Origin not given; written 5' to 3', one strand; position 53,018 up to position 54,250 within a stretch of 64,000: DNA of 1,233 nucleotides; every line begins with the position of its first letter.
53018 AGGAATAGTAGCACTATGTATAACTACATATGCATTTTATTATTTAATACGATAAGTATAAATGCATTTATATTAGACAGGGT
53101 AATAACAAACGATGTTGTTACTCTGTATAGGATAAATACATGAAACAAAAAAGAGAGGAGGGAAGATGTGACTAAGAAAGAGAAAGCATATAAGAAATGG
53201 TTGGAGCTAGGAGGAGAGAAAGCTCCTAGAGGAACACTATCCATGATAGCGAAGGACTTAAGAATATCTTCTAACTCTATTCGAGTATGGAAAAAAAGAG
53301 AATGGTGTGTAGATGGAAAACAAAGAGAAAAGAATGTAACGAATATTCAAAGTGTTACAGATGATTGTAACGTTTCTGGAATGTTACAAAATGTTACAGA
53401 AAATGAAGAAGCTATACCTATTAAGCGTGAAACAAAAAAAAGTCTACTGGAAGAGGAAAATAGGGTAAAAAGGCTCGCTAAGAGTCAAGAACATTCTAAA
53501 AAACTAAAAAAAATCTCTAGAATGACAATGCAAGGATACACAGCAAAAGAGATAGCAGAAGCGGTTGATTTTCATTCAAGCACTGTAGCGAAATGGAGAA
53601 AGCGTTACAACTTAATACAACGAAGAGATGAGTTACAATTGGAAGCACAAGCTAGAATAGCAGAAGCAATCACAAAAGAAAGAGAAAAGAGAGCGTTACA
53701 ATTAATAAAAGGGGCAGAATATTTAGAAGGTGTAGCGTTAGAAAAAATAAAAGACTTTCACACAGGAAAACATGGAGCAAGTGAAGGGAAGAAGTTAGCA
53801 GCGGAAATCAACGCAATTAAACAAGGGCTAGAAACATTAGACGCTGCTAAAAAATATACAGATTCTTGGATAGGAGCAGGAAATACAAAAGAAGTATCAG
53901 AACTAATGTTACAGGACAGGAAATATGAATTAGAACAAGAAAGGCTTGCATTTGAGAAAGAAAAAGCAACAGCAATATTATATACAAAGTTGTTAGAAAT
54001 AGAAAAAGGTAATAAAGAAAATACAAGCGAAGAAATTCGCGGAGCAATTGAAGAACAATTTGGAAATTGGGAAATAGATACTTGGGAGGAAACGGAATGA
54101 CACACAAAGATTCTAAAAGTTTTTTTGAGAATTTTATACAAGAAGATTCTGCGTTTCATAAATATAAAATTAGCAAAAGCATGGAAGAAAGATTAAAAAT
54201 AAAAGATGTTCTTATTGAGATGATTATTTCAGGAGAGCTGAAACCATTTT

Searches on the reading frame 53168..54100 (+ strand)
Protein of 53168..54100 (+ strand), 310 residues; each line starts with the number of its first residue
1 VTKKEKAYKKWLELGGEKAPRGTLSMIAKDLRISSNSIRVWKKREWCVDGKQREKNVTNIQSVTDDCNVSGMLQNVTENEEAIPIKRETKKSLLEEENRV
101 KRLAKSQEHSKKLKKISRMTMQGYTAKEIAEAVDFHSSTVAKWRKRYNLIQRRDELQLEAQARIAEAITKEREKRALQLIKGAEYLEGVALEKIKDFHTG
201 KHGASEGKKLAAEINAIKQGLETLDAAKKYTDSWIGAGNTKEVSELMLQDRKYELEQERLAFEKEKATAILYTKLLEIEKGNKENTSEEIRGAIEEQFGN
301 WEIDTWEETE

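Call 90: search_protein_families(library=pfam, proteins=[window:53168-54100:+], max_evalue=0.001)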
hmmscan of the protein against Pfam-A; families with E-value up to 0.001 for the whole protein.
window:53168-54100:+ (310 aa): 7 families
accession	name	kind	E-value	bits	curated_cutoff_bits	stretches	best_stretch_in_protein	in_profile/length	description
PF13384.12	HTH_23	-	3.5e-10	39.8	24.6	1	116-148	10-42/50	Homeodomain-like domain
PF06056.18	Terminase_5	-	2.2e-08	34.3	20.3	1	122-148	12-38/58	Putative ATPase subunit of terminase (gpP-like)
PF13518.12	HTH_28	-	7e-07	29.7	25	1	115-149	4-38/52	Helix-turn-helix domain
PF13551.12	HTH_29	-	1.1e-05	25.9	28.1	0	121-148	9-37/64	Winged helix-turn helix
PF01527.26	HTH_Tnp_1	-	0.00013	22.6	24.1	0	116-166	16-65/75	Transposase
PF07638.17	Sigma70_ECF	-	0.00031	21.1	21.1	1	82-142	114-170/185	ECF sigma factor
PF00196.25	GerE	-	0.00041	20.4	23.5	0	114-145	8-39/57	Bacterial regulatory proteins, luxR family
